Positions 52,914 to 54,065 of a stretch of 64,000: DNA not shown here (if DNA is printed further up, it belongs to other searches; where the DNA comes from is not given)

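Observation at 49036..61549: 12-gene operon with an internal NagR/DasR-like regulator and dre-like promoter box: a non-canonical amino-sugar/deoxy-sugar catabolic pathway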

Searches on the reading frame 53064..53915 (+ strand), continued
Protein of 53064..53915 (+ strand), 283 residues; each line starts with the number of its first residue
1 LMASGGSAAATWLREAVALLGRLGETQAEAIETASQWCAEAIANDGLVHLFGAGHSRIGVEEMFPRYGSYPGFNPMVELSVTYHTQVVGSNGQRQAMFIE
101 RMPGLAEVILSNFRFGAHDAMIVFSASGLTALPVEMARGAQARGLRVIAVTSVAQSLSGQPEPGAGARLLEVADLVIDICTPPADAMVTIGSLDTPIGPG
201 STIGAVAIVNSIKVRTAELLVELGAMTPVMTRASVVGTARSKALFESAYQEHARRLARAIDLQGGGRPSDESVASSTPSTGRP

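Call 43: get_annotated_region(hit=H14, flank=8000)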
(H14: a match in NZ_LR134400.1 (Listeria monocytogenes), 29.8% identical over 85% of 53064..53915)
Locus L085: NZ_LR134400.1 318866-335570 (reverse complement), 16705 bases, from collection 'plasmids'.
description: Listeria monocytogenes strain NCTC7974 plasmid 3, complete sequence
organism: Listeria monocytogenes (NCBI taxid 1639)
taxonomy: Bacteria; Bacillota; Bacilli; Bacillales; Listeriaceae; Listeria; Listeria monocytogenes
host: -; source: Homo sapiens,Vein blood; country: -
typing (MOB-suite, as given by PLSDB): non-mobilizable
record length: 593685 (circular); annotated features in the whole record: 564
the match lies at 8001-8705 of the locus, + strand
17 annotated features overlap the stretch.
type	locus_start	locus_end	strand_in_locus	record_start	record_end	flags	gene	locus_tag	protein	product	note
CDS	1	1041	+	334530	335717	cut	tuf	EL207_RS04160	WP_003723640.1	elongation factor Tu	GO:0006414 - translational elongation [Evidence IEA]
CDS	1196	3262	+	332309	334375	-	-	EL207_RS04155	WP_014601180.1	BglG family transcription antiterminator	-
CDS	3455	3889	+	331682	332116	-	-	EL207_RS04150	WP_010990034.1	PTS sugar transporter subunit IIA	GO:0008643 - carbohydrate transport [Evidence IEA]; GO:0009401 - phosphoenolpyruvate-dependent sugar phosphotransferase ...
CDS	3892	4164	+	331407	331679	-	-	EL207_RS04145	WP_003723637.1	PTS sugar transporter subunit IIB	GO:0008643 - carbohydrate transport [Evidence IEA]; GO:0009401 - phosphoenolpyruvate-dependent sugar phosphotransferase ...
CDS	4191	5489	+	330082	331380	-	-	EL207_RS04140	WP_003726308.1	PTS ascorbate transporter subunit IIC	GO:0009401 - phosphoenolpyruvate-dependent sugar phosphotransferase system [Evidence IEA]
CDS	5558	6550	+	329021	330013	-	-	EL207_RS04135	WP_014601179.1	phosphotriesterase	-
CDS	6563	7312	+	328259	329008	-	-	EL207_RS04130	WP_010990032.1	creatininase family protein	-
CDS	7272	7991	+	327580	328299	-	-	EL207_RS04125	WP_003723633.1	KDGP aldolase family protein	-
CDS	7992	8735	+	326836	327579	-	-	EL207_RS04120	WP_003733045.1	sugar isomerase domain-containing protein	GO:1901135 - carbohydrate derivative metabolic process [Evidence IEA]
CDS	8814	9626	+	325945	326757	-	-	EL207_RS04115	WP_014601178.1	SMI1/KNR4 family protein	GO:0042546 - cell wall biogenesis [Evidence IEA]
CDS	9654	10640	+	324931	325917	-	-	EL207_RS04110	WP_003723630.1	DUF4003 domain-containing protein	-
CDS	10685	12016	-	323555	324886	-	-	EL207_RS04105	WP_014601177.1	cyclic nucleotide phosphodiesterase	-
CDS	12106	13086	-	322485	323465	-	-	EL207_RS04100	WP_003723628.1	polyprenyl synthetase family protein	GO:0008299 - isoprenoid biosynthetic process [Evidence IEA]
CDS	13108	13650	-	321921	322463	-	eetB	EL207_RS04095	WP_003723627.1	flavinylation system FAD exporter subunit EetB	-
CDS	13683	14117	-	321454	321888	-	eetA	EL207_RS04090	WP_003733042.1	flavin-based extracellular electron transfer system protein EetA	-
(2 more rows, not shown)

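Call 44: get_annotated_region(hit=H15, flank=8000)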
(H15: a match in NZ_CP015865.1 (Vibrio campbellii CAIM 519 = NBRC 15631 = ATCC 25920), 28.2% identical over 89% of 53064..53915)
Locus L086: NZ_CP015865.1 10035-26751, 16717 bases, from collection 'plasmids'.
description: Vibrio campbellii CAIM 519 = NBRC 15631 = ATCC 25920 strain ATCC 25920, CAIM 519T plasmid unnamed, complete sequence
organism: Vibrio campbellii CAIM 519 = NBRC 15631 = ATCC 25920 (NCBI taxid 1224742)
taxonomy: Bacteria; Pseudomonadota; Gammaproteobacteria; Vibrionales; Vibrionaceae; Vibrio; Vibrio campbellii; Vibrio campbellii CAIM 519 = NBRC 15631 = ATCC 25920
host: -; source: cell culture,Ocean; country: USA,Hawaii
typing (MOB-suite, as given by PLSDB): non-mobilizable; replicon rep_cluster_1874
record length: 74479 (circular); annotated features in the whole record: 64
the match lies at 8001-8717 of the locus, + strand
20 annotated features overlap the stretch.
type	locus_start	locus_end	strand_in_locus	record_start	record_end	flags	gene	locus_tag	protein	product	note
CDS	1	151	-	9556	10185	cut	-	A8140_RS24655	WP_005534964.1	nitroreductase family protein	-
CDS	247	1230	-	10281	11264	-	-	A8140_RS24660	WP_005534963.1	zinc-binding dehydrogenase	-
CDS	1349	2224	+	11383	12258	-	-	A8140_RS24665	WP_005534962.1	LysR family transcriptional regulator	-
CDS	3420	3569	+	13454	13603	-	-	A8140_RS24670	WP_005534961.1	hypothetical protein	-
CDS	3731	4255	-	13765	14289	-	-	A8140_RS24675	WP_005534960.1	hypothetical protein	-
CDS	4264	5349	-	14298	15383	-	-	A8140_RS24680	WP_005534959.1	hypothetical protein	-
CDS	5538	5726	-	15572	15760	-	-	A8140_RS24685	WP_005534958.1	hypothetical protein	-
CDS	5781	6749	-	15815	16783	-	-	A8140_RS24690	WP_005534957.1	LPD25 domain-containing protein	-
CDS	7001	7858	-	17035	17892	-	-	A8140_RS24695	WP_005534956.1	AraC family transcriptional regulator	GO:0006355 - regulation of DNA-templated transcription [Evidence IEA]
CDS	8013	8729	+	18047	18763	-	-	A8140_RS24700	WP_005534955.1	sugar isomerase domain-containing protein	GO:1901135 - carbohydrate derivative metabolic process [Evidence IEA]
CDS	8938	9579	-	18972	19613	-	-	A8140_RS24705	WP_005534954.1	hypothetical protein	-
CDS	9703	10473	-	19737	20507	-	-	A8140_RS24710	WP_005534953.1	GNAT family N-acetyltransferase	-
CDS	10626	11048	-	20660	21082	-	-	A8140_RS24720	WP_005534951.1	hypothetical protein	-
CDS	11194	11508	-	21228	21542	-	-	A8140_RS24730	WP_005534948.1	hypothetical protein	-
CDS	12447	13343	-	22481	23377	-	-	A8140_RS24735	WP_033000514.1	EamA family transporter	-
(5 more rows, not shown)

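Call 45: get_annotated_region(hit=H4, flank=9000)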
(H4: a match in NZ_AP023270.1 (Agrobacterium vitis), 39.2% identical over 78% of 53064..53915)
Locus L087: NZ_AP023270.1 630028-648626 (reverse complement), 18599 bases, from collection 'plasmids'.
description: Agrobacterium vitis strain VAR03-1 plasmid pRvVAR031a, complete sequence
organism: Agrobacterium vitis (NCBI taxid 373)
taxonomy: Bacteria; Pseudomonadota; Alphaproteobacteria; Hyphomicrobiales; Rhizobiaceae; Agrobacterium; Agrobacterium vitis
host: -; source: Vitis vinifera,grapevine; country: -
typing (MOB-suite, as given by PLSDB): non-mobilizable; replicon rep_cluster_287
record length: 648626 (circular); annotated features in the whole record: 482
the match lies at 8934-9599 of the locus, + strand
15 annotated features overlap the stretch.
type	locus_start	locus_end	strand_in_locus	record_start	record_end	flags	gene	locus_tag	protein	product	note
CDS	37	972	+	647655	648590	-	-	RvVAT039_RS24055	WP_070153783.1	choline/ethanolamine kinase family protein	GO:0016310 - phosphorylation [Evidence IEA]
CDS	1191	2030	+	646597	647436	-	-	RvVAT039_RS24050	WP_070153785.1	GntR family transcriptional regulator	-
CDS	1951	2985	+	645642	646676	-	-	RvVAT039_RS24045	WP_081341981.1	BMP family ABC transporter substrate-binding protein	-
CDS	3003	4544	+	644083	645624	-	-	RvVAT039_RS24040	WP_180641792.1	ABC transporter ATP-binding protein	-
CDS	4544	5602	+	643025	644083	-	-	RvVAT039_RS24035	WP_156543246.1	ABC transporter permease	-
CDS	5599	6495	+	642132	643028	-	-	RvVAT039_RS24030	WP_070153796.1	ABC transporter permease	-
CDS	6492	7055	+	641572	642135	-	-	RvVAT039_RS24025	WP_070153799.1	isochorismatase family cysteine hydrolase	-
CDS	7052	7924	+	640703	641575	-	-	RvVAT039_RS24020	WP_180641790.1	carbohydrate kinase family protein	-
CDS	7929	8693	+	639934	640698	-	-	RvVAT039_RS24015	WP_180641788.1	nucleoside phosphorylase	-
CDS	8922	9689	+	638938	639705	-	-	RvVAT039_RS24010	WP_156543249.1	SIS domain-containing protein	-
CDS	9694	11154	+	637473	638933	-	-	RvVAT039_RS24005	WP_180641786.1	aldehyde dehydrogenase family protein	-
CDS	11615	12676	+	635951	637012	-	-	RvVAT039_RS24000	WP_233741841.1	efflux RND transporter periplasmic adaptor subunit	GO:0006810 - transport [Evidence IEA]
CDS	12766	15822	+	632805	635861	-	-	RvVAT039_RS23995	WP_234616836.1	efflux RND transporter permease subunit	GO:0055085 - transmembrane transport [Evidence IEA]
CDS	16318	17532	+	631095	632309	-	repA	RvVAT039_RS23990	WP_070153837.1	plasmid partitioning protein RepA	-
CDS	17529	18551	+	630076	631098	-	repB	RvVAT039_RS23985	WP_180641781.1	plasmid partitioning protein RepB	-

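Call 77: search_protein_families(library=pfam, proteins=[L038:2-2038:+, L025:1069-2889:+, L069:19873-20646:-, L074:14967-16241:-, L030:4054-5754:-, L067:3870-5648:+, L059:18474-19712:-, L012:17328-20153:-, L076:1457-3412:-, L068:5030-6751:-], max_evalue=0.00001)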
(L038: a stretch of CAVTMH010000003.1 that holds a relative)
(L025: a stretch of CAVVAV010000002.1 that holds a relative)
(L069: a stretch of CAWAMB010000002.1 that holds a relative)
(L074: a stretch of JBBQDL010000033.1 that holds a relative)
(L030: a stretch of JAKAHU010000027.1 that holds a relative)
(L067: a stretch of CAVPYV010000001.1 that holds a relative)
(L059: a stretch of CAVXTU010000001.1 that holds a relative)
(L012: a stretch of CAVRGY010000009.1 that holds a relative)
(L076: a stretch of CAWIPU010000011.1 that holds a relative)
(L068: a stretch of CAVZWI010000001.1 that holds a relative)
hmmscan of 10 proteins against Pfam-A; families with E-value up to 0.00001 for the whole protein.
L038:2-2038:+ (678 aa): 4 families
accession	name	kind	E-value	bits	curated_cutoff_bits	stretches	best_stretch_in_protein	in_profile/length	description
PF12831.13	FAD_oxidored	-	2.3e-107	360.3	27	1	242-660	1-416/416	FAD dependent oxidoreductase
PF13450.12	NAD_binding_8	-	2.7e-06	28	21.9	1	245-280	1-36/68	NAD(P)-binding Rossmann-like domain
PF00890.30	FAD_binding_2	-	4.2e-06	26.7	20.4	1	242-280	1-39/414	FAD binding domain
PF01134.28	GIDA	-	5.7e-06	26.1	22.1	1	242-275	1-29/391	Glucose inhibited division protein A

L025:1069-2889:+ (606 aa): 1 family
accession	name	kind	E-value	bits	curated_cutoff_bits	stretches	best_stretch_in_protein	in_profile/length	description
PF02126.24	PTE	-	5.2e-47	161.1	22.4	1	294-596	2-297/298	Phosphotriesterase family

L069:19873-20646:- (257 aa): 1 family
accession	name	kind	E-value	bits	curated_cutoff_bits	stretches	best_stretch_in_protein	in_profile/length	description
PF00923.25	TAL_FSA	-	5.2e-60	203.7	27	1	23-235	1-283/285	Transaldolase/Fructose-6-phosphate aldolase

L074:14967-16241:- (424 aa): 1 family
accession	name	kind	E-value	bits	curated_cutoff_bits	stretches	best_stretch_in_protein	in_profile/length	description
PF02633.19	Creatininase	-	1.1e-62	212.1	31.3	1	171-409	2-237/238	Creatinine amidohydrolase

L030:4054-5754:- (566 aa): 0 families

L067:3870-5648:+ (592 aa): 0 families

L059:18474-19712:- (412 aa): 4 families
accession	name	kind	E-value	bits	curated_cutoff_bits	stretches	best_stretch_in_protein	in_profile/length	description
PF12832.13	MFS_1_like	-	2.7e-43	148.9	25.2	1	5-368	3-372/373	MFS_1 like family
PF07690.21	MFS_1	-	7.9e-17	61.6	33.4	1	8-269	3-263/347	Major Facilitator Superfamily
PF03825.22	Nuc_H_symport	-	2.8e-13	50.1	25.9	1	5-384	6-388/400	Nucleoside H+ symporter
PF01306.25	LacY_symp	-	2.1e-06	27.3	24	1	22-374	28-390/413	LacY proton/sugar symporter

L012:17328-20153:- (941 aa): 6 families
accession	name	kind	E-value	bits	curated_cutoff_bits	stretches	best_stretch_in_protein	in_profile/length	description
PF01326.24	PPDK_N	-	2.3e-26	93.3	27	2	34-128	138-230/328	Pyruvate phosphate dikinase, AMP/ATP-binding domain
PF00391.29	PEP-utilizers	-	3.6e-24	84.6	23.1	1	251-327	6-72/72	PEP-utilising enzyme, mobile domain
PF00583.31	Acetyltransf_1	-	8.7e-10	39.3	20.7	1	706-792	24-116/116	Acetyltransferase (GNAT) family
PF13508.13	Acetyltransf_7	-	2.2e-09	38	27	1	715-794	6-84/84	Acetyltransferase (GNAT) domain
PF13673.13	Acetyltransf_10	-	4.8e-08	33.5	23.6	1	700-797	19-112/128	Acetyltransferase (GNAT) domain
PF08445.16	FR47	-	5.1e-06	26.8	22.1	0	732-795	18-80/86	FR47-like protein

L076:1457-3412:- (651 aa): 2 families
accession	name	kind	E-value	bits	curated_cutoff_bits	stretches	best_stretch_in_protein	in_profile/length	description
PF01520.23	Amidase_3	-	2.1e-40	139.1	27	1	286-491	1-173/174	N-acetylmuramoyl-L-alanine amidase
PF13860.13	FlgD_ig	-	3.8e-12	46.5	27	1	188-255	8-76/79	FlgD Ig-like domain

L068:5030-6751:- (573 aa): 1 family
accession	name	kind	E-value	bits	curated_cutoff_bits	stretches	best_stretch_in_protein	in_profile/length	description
PF00160.26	Pro_isomerase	-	1.2e-40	139.8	21.7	1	253-402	2-159/159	Cyclophilin type peptidyl-prolyl cis-trans isomerase/CLD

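Call 79: search_protein_families(library=ncbifam, proteins=[L085:7272-7991:+, L085:6563-7312:+, L069:19873-20646:-], max_evalue=0.00001)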
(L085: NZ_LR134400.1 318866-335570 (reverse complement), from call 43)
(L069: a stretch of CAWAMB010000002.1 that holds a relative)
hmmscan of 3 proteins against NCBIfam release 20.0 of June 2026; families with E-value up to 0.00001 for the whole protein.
L085:7272-7991:+ (239 aa): 2 families
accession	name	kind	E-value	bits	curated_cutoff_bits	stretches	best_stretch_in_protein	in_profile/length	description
NF047796.1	DhDoxPGlucAldDagF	equivalog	6.2e-49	166.8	300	1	17-235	10-237/241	2-dehydro-3-deoxy-phosphogluconate aldolase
TIGR03581.1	EF_0839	hypoth_equivalog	2.3e-43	148.6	222.4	1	16-234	5-232/236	conserved hypothetical protein EF_0839/AHA_3917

L085:6563-7312:+ (249 aa): 3 families
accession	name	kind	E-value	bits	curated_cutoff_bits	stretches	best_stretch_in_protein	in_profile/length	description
TIGR04448.1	creatininase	equivalog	2.2e-40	138.9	235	1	10-236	6-243/246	creatininase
TIGR03964.1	mycofact_creat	equivalog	2.6e-32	112.3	172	1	17-236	11-218/228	mycofactocin biosynthesis peptidyl-dipeptidase MftE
NF041098.2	diketo_inos_hlase_IolN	equivalog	2e-22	79.7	245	1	11-185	17-193/307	3-dehydro-scyllo-inosose hydrolase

L069:19873-20646:- (257 aa): 11 families
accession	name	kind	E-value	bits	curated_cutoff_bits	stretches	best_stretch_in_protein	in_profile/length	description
TIGR00875.1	fsa_talC_mipB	equivalog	2.4e-86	288.6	245.95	1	21-233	1-212/213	fructose-6-phosphate aldolase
NF009296.0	PRK12653.1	subfamily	1.8e-51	175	306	1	21-233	1-214/220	fructose-6-phosphate aldolase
NF009299.0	PRK12656.1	equivalog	1.7e-38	132.4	214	1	21-234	1-217/222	fructose-6-phosphate aldolase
TIGR02134.1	transald_staph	equivalog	5.4e-25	88.4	281.95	1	21-213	6-206/236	transaldolase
TIGR00874.1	talAB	equivalog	1.2e-17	64.2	396.2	1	100-215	126-252/317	transaldolase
NF009001.0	PRK12346.1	subfamily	7e-14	52.1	439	1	101-214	128-252/316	transaldolase A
NF008965.0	PRK12309.1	equivalog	1.7e-13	50.4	550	1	100-214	132-257/392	transaldolase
NF002881.0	PRK03343.1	subfamily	8.5e-13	48.1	367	1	72-142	104-179/370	transaldolase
NF003026.0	PRK03903.1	equivalog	2.7e-11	43.2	344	1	80-139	102-163/323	transaldolase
TIGR00876.1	tal_mycobact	equivalog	1.1e-09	38.2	233.75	1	98-134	124-160/350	transaldolase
NF007080.0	PRK09533.1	equivalog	2.1e-08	32.5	712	1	75-135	107-172/949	bifunctional transaldolase/phosoglucose isomerase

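Call 82: get_annotated_region(hit=H3, flank=9000)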
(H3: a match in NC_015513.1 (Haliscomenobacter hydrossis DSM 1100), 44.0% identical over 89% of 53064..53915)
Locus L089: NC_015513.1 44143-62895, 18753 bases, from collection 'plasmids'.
description: Haliscomenobacter hydrossis DSM 1100 plasmid pHALHY03, complete sequence
organism: Haliscomenobacter hydrossis DSM 1100 (NCBI taxid 760192)
taxonomy: Bacteria; Bacteroidota; Saprospiria; Saprospirales; Haliscomenobacteraceae; Haliscomenobacter; Haliscomenobacter hydrossis; Haliscomenobacter hydrossis DSM 1100
host: -; source: activated sludge; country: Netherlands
typing (MOB-suite, as given by PLSDB): non-mobilizable; replicon rep_cluster_230
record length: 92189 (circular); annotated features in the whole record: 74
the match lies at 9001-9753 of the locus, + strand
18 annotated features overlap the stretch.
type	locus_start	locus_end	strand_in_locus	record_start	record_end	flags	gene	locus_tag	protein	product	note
CDS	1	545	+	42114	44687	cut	-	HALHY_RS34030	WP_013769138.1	glycoside hydrolase family 38 C-terminal domain-containing protein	GO:0006013 - mannose metabolic process [Evidence IEA]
CDS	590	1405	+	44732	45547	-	-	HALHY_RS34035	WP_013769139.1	sialate O-acetylesterase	-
CDS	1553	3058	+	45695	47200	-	-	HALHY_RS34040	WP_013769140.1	sulfatase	-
CDS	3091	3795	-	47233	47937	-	-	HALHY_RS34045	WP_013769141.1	IclR family transcriptional regulator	GO:0006355 - regulation of DNA-templated transcription [Evidence IEA]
CDS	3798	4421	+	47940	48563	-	-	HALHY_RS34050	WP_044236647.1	hypothetical protein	-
CDS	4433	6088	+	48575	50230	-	-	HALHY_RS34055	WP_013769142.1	RagB/SusD family nutrient uptake outer membrane protein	-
CDS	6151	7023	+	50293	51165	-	-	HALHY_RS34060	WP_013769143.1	AraC family transcriptional regulator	-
CDS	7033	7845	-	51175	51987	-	-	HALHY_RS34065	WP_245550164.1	AraC family transcriptional regulator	GO:0006355 - regulation of DNA-templated transcription [Evidence IEA]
CDS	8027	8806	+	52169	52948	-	-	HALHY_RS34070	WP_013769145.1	SDR family oxidoreductase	-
CDS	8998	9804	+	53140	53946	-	-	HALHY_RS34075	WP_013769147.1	SIS domain-containing protein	-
CDS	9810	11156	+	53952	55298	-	-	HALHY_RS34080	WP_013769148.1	FAD-dependent oxidoreductase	-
CDS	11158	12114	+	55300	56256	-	-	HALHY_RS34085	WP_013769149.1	aryldialkylphosphatase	-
CDS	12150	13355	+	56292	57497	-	-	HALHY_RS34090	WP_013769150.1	Gfo/Idh/MocA family oxidoreductase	-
CDS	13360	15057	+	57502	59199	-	-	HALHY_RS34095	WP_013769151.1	GMC family oxidoreductase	-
CDS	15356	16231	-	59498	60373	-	-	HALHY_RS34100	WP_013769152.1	KilA-N domain-containing protein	-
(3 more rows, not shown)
